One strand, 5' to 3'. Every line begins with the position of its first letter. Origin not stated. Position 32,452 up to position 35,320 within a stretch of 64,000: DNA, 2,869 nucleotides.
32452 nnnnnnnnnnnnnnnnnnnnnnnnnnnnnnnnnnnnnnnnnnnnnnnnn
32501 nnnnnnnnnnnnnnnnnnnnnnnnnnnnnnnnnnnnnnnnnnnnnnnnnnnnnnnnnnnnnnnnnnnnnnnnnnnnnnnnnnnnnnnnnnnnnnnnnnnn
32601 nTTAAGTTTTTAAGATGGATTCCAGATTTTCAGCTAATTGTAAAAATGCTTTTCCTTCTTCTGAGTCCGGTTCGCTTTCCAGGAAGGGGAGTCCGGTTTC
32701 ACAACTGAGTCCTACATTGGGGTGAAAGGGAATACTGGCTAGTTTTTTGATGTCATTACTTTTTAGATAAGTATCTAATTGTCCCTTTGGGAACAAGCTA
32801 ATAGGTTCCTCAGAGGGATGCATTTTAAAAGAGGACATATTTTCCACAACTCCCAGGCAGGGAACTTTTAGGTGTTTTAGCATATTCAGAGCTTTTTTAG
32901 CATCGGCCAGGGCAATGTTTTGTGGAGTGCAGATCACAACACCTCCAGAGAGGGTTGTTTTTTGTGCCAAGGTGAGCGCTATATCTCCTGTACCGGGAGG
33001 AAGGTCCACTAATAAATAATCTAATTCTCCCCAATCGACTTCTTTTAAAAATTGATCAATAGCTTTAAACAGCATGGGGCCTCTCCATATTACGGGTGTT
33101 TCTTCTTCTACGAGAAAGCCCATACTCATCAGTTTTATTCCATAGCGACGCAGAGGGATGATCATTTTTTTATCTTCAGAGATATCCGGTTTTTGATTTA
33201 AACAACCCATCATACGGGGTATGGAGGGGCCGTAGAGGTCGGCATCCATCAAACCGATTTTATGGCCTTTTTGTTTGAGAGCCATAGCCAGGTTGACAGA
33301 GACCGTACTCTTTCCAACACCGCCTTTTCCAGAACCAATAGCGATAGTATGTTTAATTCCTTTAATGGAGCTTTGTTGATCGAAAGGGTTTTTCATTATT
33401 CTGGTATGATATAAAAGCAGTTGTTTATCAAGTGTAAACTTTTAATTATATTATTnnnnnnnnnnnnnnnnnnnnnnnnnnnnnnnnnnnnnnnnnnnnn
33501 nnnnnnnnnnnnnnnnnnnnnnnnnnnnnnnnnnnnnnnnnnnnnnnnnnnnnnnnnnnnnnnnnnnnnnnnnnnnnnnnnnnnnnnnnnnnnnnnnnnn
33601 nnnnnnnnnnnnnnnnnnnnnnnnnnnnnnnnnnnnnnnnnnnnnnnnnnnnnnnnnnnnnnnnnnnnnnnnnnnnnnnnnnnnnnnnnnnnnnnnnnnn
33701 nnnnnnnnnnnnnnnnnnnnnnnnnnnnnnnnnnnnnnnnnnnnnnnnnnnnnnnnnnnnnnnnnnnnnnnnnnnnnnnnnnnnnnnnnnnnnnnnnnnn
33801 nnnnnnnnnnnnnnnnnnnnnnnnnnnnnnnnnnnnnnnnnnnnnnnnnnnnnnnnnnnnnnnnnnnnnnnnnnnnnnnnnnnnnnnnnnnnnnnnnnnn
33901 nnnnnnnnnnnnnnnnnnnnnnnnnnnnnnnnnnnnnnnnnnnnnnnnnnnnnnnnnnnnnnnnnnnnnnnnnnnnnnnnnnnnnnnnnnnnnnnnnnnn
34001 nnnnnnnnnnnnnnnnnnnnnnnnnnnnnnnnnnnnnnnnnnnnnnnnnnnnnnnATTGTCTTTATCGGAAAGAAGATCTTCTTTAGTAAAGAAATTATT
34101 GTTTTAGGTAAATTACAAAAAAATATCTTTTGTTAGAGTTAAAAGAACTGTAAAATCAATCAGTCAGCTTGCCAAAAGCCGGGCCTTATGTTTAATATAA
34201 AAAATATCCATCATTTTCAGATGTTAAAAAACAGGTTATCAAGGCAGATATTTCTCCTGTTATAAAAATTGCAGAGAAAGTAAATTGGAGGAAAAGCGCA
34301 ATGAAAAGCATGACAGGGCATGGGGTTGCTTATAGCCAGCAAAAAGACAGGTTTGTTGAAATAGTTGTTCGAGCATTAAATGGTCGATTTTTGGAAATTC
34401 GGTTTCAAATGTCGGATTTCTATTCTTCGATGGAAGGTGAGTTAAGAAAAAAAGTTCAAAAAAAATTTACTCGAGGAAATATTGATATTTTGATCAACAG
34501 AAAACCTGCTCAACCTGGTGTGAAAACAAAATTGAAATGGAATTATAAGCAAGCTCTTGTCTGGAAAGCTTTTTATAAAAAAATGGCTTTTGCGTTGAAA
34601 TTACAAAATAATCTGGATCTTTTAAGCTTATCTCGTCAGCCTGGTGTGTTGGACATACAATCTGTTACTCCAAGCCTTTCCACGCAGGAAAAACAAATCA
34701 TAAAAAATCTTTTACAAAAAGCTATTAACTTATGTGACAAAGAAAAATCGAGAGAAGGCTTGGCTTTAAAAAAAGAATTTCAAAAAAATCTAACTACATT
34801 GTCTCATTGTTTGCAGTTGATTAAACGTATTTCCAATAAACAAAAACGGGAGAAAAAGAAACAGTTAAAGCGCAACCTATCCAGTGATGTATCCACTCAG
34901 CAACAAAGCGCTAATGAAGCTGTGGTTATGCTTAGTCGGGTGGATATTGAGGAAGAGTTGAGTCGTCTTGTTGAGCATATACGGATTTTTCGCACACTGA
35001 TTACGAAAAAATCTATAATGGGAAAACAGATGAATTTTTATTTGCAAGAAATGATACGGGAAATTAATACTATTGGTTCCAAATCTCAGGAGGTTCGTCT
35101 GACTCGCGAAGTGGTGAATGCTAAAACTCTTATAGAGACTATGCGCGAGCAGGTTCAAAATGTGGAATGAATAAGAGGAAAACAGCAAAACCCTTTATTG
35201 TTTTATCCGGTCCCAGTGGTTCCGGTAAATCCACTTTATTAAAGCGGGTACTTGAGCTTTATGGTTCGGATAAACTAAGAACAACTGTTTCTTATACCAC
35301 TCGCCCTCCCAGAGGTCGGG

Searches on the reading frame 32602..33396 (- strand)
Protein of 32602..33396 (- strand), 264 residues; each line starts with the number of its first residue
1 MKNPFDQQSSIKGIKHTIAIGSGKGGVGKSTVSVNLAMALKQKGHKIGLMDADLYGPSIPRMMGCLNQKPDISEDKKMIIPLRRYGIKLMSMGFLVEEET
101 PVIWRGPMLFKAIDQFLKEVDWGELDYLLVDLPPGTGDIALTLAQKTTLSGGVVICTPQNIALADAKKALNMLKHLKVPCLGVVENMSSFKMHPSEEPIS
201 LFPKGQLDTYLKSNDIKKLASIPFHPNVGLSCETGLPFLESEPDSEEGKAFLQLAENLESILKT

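Call 13: find_related_loci(query=window:32602-33396:-, collection=genome_contigs, flank=6000)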
Query window:32602-33396:- (264 aa) in genome_contigs; peptide patterns used: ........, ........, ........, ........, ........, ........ (x = any residue, [..] = any of these).
93 stretches matched a pattern; 33 encode a relative of the query (tblastn E <= 1e-3); 33 distinct loci.
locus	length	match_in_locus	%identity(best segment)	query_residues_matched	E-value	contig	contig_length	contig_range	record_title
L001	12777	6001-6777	78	2-258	5e-134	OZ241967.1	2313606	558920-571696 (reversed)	MAG: Bdellovibrionales bacterium isolate 18183e43-9e19-4b4c-84d8-5252462bff35 genome assembly, chromosome: 1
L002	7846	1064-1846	79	1-260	3e-134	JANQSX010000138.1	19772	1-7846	MAG: Bdellovibrionales bacterium isolate IP30b_bin.7 k99_345558, whole genome shotgun sequence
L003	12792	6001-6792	77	1-264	2e-133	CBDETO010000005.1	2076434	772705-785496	MAG: Bdellovibrionales bacterium isolate 3909de7a-6806-4ff3-aa1f-b473fb14ec58 genome assembly, contig: contig_5, whole g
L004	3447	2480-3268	79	2-263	3e-137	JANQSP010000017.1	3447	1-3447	MAG: Bdellovibrionales bacterium isolate IP30a_bin.14 k99_1606724, whole genome shotgun sequence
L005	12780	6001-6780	78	1-258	2e-132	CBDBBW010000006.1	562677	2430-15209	MAG: Bdellovibrionales bacterium isolate dea61dae-8d83-4a52-8d99-894d0c87a452 genome assembly, contig: contig_6, whole g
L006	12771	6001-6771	77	2-256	1e-129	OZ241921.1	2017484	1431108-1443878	MAG: Bdellovibrionales bacterium isolate 862dbce8-506b-4fb4-becf-eb92c4bae3be genome assembly, chromosome: 1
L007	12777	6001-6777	76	2-258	2e-129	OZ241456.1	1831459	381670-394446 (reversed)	MAG: Bdellovibrionales bacterium isolate b7f951f6-ad55-4040-9540-f2673886bfab genome assembly, chromosome: 1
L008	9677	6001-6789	75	2-264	3e-129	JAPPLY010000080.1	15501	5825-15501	MAG: Bdellovibrionales bacterium isolate RHO3_bin_33 NODE_5534_length_15501_cov_13.699922, whole genome shotgun sequence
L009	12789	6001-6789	72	1-263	4e-124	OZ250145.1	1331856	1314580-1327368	MAG: Bdellovibrionales bacterium isolate ec37ab55-fd17-4420-b483-75023b108e58 genome assembly, chromosome: 1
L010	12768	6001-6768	73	1-256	4e-124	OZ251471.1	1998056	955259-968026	MAG: Bdellovibrionales bacterium isolate a3915b71-a7a2-4ed1-81bf-c205b5af3125 genome assembly, chromosome: 1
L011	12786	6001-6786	70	1-262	5e-122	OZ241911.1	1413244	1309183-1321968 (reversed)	MAG: Bdellovibrionales bacterium isolate 2a0883f5-1c08-4b5e-a1ca-e6d15833d1a1 genome assembly, chromosome: 1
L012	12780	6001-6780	72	3-262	3e-121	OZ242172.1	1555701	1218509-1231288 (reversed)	MAG: Bdellovibrionales bacterium isolate 4279971f-fc04-4b2c-a4cb-decded2a49d9 genome assembly, chromosome: 1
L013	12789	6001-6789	70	1-262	3e-120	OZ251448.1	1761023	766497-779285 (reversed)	MAG: Bdellovibrionales bacterium isolate 33a3f4cd-7b46-4515-9c9f-633e59f6ce30 genome assembly, chromosome: 1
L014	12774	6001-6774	60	3-262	3e-111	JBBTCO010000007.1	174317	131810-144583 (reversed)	MAG: Bdellovibrionota bacterium isolate H41-bin001_1 H41_bin001_1_000000000007, whole genome shotgun sequence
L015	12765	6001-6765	59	3-258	1e-106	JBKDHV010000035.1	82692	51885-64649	MAG: Bdellovibrionales bacterium isolate samp_2117_concoct_690 samp_2117_324660, whole genome shotgun sequence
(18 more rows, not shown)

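Call 23: find_encoding_contigs(protein=window:32602-33396:-, flank=4000, max_places=10)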
Protein window:32602-33396:- (264 aa): no gene with exactly this product is on record in the collection.

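Call 28: search_protein_families(library=pfam, proteins=[window:32602-33396:-], max_evalue=0.01)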
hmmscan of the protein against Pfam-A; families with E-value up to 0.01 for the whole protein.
window:32602-33396:- (264 aa): 10 families
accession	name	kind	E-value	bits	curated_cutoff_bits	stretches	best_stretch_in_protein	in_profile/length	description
PF10609.15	ParA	-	5.6e-93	311.3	27.1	1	14-258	2-245/246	NUBPL iron-transfer P-loop NTPase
PF01656.29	CbiA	-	7.2e-12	45.8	25.4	1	18-187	1-82/125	CobQ/CobB/MinD/ParA nucleotide binding domain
PF13614.12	AAA_31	-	5.4e-11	43.2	27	1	16-54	2-40/177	AAA domain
PF09140.17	MipZ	-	1.3e-08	34.9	20.7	1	16-133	1-108/262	ATPase MipZ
PF02374.21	ArsA_ATPase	-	7.4e-07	29.1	24.3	1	21-50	6-35/305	Anion-transporting ATPase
PF00142.24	Fer4_NifH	-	7.2e-06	26.1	25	1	22-64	6-48/271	4Fe-4S iron sulfur cluster binding proteins, NifH/frxC family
PF06564.18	CBP_BcsQ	-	0.0013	18.7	21.3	0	23-52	9-38/234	Cellulose biosynthesis protein BcsQ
PF13500.12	AAA_26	-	0.0054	17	27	0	20-50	5-35/198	AAA domain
PF07015.17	VirC1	-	0.0076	16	24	0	18-54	4-40/231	VirC1 protein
PF03308.22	MeaB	-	0.0082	15.6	23.1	0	22-53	39-70/273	Methylmalonyl Co-A mutase-associated GTPase MeaB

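Call 33: search_protein_families(library=pfam, proteins=[L003:7197-7529:-, L003:7462-7758:-, L003:8300-9178:+, L003:9206-12742:+, L005:7501-8610:-, L005:8678-9061:-, L005:9266-9493:-, L005:10595-11473:+], max_evalue=0.01)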
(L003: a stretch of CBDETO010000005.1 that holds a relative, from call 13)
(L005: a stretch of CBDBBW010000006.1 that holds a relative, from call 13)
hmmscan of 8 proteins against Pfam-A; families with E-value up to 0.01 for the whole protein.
L003:7197-7529:- (110 aa): 3 families
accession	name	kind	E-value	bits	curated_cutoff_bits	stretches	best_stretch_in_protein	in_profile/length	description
PF01381.28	HTH_3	-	0.00025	21.5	23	1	72-104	12-44/55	Helix-turn-helix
PF21716.3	dnstrm_HI1420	-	0.00043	20.6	27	1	28-108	2-82/90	Probable addiction module antidote protein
PF15575.11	Imm49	-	0.00044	20.4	30.1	1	28-72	126-172/217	Immunity protein 49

L003:7462-7758:- (98 aa): 1 family
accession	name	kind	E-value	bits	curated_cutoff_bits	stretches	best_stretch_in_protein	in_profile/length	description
PF05973.20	Gp49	-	0.00013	22.4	23.9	1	14-85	4-84/90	Phage derived protein Gp49-like (DUF891)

L003:8300-9178:+ (292 aa): 1 family
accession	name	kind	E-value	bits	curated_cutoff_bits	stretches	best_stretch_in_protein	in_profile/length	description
PF13182.11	DUF4007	-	7.7e-71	239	27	1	3-287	1-288/288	Protein of unknown function (DUF4007)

L003:9206-12742:+ (1178 aa): 3 families
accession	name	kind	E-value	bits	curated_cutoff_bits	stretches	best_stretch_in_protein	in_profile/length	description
PF24883.2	NPHP3_N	-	2.1e-05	25.2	24.8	0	58-117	10-68/164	Nephrocystin 3, N-terminal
PF03215.21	Rad17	-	0.0026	18.2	23.8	0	56-123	31-98/186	Rad17 P-loop domain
PF23319.1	CobW_C_DAAF9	-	0.0055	17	27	0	1000-1053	9-62/69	DAAF9 CobW_C-like domain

L005:7501-8610:- (369 aa): 2 families
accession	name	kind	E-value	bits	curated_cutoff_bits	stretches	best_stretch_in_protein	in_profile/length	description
PF02661.23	Fic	-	6e-22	78.7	24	1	109-212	2-93/93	Fic/DOC family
PF13784.11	Fic_N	-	6e-05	23.4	26.7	1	48-97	31-78/82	Fic/DOC family N-terminal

L005:8678-9061:- (127 aa): 1 family
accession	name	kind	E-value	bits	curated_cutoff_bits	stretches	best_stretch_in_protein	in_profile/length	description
PF18870.6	HEPN_RES_NTD1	-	0.0025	18.6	27.4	1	35-60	103-128/131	HEPN/RES N-terminal domain 1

L005:9266-9493:- (75 aa): 1 family
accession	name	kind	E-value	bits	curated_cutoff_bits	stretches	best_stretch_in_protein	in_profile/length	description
PF09954.14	DUF2188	-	6e-15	55.6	22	1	6-63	1-62/62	Uncharacterized protein conserved in bacteria (DUF2188)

L005:10595-11473:+ (292 aa): 1 family
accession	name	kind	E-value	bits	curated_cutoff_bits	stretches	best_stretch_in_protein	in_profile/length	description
PF13182.11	DUF4007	-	6.5e-71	239.2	27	1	3-287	1-288/288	Protein of unknown function (DUF4007)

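Call 70: find_homologous_proteins(query=window:32602-33396:-, max_evalue=1e-80)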
Query window:32602-33396:- (264 aa): 1033 proteins with E <= 1e-80 among 8000 candidates; the best 120 are listed.
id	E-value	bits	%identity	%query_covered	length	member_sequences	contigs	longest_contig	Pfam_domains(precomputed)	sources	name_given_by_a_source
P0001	3.2e-166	569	95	100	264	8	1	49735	PF00142.25,PF10609.16,PF01656.30,PF13614.13,PF09140.18,PF02374.22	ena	-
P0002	1.6e-140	485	80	100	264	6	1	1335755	PF00142.25,PF10609.16,PF01656.30,PF13614.13,PF09140.18,PF02374.22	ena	-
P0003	1.1e-137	476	79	99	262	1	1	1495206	PF10609.16,PF01656.30,PF13614.13,PF09140.18,PF02374.22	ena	-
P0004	4.9e-136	471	78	97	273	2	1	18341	PF10609.16,PF01656.30,PF13614.13,PF09140.18,PF02374.22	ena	-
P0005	1.2e-135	469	79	98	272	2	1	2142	PF00142.25,PF10609.16,PF01656.30,PF13614.13,PF09140.18,PF02374.22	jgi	-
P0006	1.3e-135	469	79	99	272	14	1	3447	PF10609.16,PF01656.30,PF13614.13,PF09140.18,PF02374.22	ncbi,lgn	-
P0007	3.0e-135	468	78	98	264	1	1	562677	PF10609.16,PF01656.30,PF13614.13,PF09140.18,PF02374.22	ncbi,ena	-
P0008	3.8e-135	468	77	99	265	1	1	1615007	PF10609.16,PF01656.30,PF13614.13,PF09140.18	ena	-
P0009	7.9e-135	467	78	98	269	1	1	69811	PF10609.16,PF01656.30,PF13614.13,PF09140.18,PF02374.22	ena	-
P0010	1.3e-134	466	76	100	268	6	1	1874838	PF10609.16,PF01656.30,PF13614.13,PF09140.18,PF02374.22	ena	-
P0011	2.1e-134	465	76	100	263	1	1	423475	PF10609.16,PF01656.30,PF13614.13,PF09140.18,PF02374.22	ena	-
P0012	3.2e-134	465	76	100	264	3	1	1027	PF10609.16,PF01656.30,PF13614.13,PF09140.18,PF02374.22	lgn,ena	-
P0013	3.1e-133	461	77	97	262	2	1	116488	PF10609.16,PF01656.30,PF13614.13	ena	-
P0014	6.0e-133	460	78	98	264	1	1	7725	PF00142.25,PF10609.16,PF01656.30,PF13614.13,PF09140.18,PF02374.22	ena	-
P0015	1.3e-132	459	76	97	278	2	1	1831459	PF10609.16,PF01656.30,PF13614.13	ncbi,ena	-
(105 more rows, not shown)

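Call 71: find_encoding_contigs(protein=P0001, flank=5000, max_places=10)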
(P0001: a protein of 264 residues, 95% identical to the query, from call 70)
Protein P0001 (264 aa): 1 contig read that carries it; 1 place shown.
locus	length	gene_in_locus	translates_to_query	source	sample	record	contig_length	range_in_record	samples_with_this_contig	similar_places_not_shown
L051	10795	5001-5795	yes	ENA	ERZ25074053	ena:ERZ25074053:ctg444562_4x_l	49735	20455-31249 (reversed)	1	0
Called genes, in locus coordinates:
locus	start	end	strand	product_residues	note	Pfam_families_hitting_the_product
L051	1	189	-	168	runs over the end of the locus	PF02559:CarD_TRCF_RID, PF21095:CarD_C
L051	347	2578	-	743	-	PF13328:HD_4, PF01966:HD, PF04607:RelA_SpoT, PF02824:TGS, PF28438:RelA_RIS, PF01842:ACT, PF13291:ACT_4, PF22629:ACT_AHAS_ss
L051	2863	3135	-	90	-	PF01192:RNA_pol_Rpb6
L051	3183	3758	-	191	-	PF13401:AAA_22 (faint), PF27394:Aq_aa27 (faint), PF00005:ABC_tran (weak), PF00625:Guanylate_kin, PF13671:AAA_33 (faint)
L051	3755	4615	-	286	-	PF03755:YicC-like_N, PF08340:YicC-like_C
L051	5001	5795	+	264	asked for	PF00142:Fer4_NifH (faint), PF02374:ArsA_ATPase (faint), PF09140:MipZ, PF10609:ParA, PF13614:AAA_31, PF01656:CbiA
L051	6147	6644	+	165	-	-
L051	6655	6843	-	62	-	-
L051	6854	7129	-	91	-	PF04365:BrnT_toxin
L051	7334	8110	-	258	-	PF13657:Couple_hipA, PF01381:HTH_3 (weak)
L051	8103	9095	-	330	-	PF07804:HipA_C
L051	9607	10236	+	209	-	-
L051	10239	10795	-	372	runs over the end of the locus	PF00285:Citrate_synt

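Call 72: list_cluster_members(proteins=[P0001])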
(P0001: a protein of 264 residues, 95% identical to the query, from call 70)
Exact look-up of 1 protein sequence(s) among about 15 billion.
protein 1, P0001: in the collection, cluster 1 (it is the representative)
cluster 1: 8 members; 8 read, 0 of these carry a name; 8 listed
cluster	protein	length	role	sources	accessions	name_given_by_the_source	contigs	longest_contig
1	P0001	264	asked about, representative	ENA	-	-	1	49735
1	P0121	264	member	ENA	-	-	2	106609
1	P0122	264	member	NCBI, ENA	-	-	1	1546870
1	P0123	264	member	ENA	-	-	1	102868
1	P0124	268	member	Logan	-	-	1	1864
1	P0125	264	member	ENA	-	-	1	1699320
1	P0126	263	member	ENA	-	-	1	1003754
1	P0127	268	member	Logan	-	-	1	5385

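Call 76: find_encoding_contigs(protein=P0122, flank=6000, max_places=4)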
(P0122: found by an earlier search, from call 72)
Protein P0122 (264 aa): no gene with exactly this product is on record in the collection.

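Call 77: find_encoding_contigs(protein=P0125, flank=6000, max_places=4)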
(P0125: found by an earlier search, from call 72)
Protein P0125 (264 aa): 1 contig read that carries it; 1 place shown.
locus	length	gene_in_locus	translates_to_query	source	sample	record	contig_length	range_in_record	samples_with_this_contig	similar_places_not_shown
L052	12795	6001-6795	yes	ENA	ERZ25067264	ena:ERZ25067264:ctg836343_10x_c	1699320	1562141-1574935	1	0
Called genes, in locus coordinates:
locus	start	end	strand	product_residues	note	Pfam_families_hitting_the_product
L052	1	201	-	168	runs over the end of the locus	PF02559:CarD_TRCF_RID, PF21095:CarD_C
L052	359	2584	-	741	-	PF13328:HD_4, PF01966:HD, PF04607:RelA_SpoT, PF02824:TGS, PF28438:RelA_RIS, PF01842:ACT, PF13291:ACT_4, PF22629:ACT_AHAS_ss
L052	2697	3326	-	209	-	PF12799:LRR_4 (faint), PF13306:LRR_5 (weak), PF00560:LRR_1 (faint), PF13855:LRR_8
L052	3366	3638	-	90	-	PF01192:RNA_pol_Rpb6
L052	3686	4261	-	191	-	PF13401:AAA_22 (faint), PF00005:ABC_tran (weak), PF00625:Guanylate_kin, PF13671:AAA_33 (faint)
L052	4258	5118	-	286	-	PF03755:YicC-like_N, PF08340:YicC-like_C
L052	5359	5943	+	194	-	-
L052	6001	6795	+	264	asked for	PF00142:Fer4_NifH (faint), PF02374:ArsA_ATPase (weak), PF09140:MipZ, PF10609:ParA, PF13614:AAA_31, PF01656:CbiA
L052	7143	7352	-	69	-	PF14384:BrnA_antitoxin (weak)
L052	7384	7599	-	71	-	PF04365:BrnT_toxin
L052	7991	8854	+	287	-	PF13338:AbiEi_4 (faint)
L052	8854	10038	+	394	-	PF08843:AbiEii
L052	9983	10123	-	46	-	-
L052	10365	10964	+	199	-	PF13643:DUF4145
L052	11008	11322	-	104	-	-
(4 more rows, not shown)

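Call 78: find_encoding_contigs(protein=P0126, flank=6000, max_places=4)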
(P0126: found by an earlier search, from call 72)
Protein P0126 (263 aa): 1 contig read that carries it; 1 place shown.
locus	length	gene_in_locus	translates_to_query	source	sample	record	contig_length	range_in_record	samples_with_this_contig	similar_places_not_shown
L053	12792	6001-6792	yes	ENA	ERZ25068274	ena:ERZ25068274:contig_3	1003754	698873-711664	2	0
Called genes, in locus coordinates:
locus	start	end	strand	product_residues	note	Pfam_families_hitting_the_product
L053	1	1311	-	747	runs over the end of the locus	PF13328:HD_4, PF01966:HD, PF04607:RelA_SpoT, PF02824:TGS, PF28438:RelA_RIS, PF01842:ACT, PF13291:ACT_4, PF22629:ACT_AHAS_ss, +1 more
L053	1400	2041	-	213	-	PF13306:LRR_5 (weak), PF12799:LRR_4 (faint), PF13855:LRR_8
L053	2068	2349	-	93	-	PF01192:RNA_pol_Rpb6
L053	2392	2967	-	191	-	PF00625:Guanylate_kin, PF13671:AAA_33 (weak)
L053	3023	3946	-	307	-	PF03755:YicC-like_N, PF08340:YicC-like_C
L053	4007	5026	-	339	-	PF12784:PDDEXK_2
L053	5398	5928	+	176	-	-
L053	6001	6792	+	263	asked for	PF00142:Fer4_NifH (faint), PF02374:ArsA_ATPase (weak), PF09140:MipZ, PF10609:ParA, PF13614:AAA_31, PF01656:CbiA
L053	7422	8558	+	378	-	PF13173:AAA_14, PF13635:DUF4143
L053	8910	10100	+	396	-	PF14487:DarT, PF01661:Macro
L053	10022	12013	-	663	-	PF00376:MerR (weak), PF12728:HTH_17, PF02384:N6_Mtase, PF01170:UPF0020 (weak), PF13847:Methyltransf_31, PF07669:Eco57I, PF12950:TaqI_C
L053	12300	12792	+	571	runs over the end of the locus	PF13489:Methyltransf_23, PF03848:TehB (weak), PF08241:Methyltransf_11, PF08242:Methyltransf_12, PF13649:Methyltransf_25, PF13395:HNH_4 (weak)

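Call 79: find_encoding_contigs(protein=P0121, flank=6000, max_places=4)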
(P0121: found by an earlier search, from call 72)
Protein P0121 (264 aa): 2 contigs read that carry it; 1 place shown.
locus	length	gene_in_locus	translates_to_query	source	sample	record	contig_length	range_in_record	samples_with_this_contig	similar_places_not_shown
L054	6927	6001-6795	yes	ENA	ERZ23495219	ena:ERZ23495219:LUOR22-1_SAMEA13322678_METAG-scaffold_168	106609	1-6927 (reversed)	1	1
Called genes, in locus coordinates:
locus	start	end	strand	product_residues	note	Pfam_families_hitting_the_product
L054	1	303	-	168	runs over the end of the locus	PF02559:CarD_TRCF_RID, PF21095:CarD_C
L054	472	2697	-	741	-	PF13328:HD_4, PF01966:HD, PF04607:RelA_SpoT, PF02824:TGS, PF28438:RelA_RIS, PF01842:ACT, PF13291:ACT_4, PF22629:ACT_AHAS_ss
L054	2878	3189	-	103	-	PF01192:RNA_pol_Rpb6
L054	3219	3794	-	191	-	PF27394:Aq_aa27 (faint), PF00625:Guanylate_kin, PF13671:AAA_33 (faint)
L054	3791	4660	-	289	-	PF03755:YicC-like_N, PF08340:YicC-like_C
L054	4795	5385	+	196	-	-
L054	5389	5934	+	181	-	PF00565:SNase (weak)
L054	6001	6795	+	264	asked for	PF00142:Fer4_NifH (faint), PF02374:ArsA_ATPase (weak), PF09140:MipZ, PF10609:ParA, PF13614:AAA_31, PF01656:CbiA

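Call 80: find_encoding_contigs(protein=P0123, flank=6000, max_places=4)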
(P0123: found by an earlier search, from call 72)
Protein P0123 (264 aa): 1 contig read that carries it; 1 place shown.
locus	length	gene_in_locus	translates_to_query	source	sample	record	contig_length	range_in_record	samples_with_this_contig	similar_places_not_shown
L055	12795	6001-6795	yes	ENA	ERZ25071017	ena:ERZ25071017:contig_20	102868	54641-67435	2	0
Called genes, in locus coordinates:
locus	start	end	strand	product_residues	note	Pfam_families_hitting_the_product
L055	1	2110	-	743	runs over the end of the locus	PF13328:HD_4, PF01966:HD, PF04607:RelA_SpoT, PF02824:TGS, PF28438:RelA_RIS, PF01842:ACT, PF13291:ACT_4, PF22629:ACT_AHAS_ss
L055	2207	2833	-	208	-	PF13855:LRR_8, PF12799:LRR_4 (weak)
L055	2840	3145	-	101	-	PF01192:RNA_pol_Rpb6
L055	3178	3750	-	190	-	PF00005:ABC_tran (weak), PF00625:Guanylate_kin, PF27394:Aq_aa27 (faint), PF13671:AAA_33 (faint)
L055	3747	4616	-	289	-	PF03755:YicC-like_N, PF08340:YicC-like_C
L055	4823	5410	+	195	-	-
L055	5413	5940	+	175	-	-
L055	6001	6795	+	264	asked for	PF00142:Fer4_NifH (faint), PF02374:ArsA_ATPase (weak), PF09140:MipZ, PF10609:ParA, PF13614:AAA_31, PF01656:CbiA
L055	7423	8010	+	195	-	PF13338:AbiEi_4 (weak)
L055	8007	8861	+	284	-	PF08843:AbiEii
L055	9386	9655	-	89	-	PF14384:BrnA_antitoxin (weak)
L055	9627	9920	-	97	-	PF04365:BrnT_toxin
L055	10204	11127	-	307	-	PF13657:Couple_hipA, PF01381:HTH_3 (weak)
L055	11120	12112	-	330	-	PF07804:HipA_C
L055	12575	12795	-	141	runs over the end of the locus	-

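Call 81: find_encoding_contigs(protein=P0127, flank=6000, max_places=4)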
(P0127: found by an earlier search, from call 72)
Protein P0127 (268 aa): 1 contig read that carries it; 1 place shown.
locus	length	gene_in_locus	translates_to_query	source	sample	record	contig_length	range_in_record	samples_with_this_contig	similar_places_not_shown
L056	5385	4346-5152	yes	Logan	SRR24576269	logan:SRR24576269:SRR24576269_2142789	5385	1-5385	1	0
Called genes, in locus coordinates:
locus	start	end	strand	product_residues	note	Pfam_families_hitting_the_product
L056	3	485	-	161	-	?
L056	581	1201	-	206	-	PF13306:LRR_5 (weak), PF13855:LRR_8 (weak), PF00560:LRR_1 (faint), PF13855:LRR_8, PF12799:LRR_4 (weak)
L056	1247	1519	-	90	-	PF01192:RNA_pol_Rpb6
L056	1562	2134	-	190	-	PF00005:ABC_tran (faint), PF00625:Guanylate_kin, PF13401:AAA_22 (weak), PF27394:Aq_aa27 (faint), PF13671:AAA_33 (faint)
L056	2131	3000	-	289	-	PF03755:YicC-like_N, PF08340:YicC-like_C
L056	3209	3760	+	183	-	-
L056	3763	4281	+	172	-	PF00565:SNase (weak)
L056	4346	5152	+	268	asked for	PF02374:ArsA_ATPase (weak), PF09140:MipZ, PF10609:ParA, PF13614:AAA_31, PF01656:CbiA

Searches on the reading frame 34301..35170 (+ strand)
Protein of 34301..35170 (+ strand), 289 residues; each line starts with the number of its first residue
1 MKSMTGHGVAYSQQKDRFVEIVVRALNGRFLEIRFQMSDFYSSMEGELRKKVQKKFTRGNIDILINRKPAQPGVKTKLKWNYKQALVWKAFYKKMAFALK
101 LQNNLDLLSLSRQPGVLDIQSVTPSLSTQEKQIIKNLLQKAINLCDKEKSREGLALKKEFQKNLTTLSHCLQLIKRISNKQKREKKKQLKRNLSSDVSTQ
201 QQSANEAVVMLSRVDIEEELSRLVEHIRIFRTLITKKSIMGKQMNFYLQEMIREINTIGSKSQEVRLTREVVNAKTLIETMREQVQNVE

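Call 28: search_protein_families(library=pfam, proteins=[window:34301-35170:+], max_evalue=0.01)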
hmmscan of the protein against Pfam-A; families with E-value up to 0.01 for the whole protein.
window:34301-35170:+ (289 aa): 2 families
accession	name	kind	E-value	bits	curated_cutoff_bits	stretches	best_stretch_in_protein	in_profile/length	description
PF08340.16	YicC-like_C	-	3.5e-30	105.1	27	1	176-289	7-120/120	Endoribonuclease YicC-like, C-terminal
PF03755.18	YicC-like_N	-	1.4e-26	94.2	25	1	1-158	1-156/156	Endoribonuclease YicC-like, N-terminal region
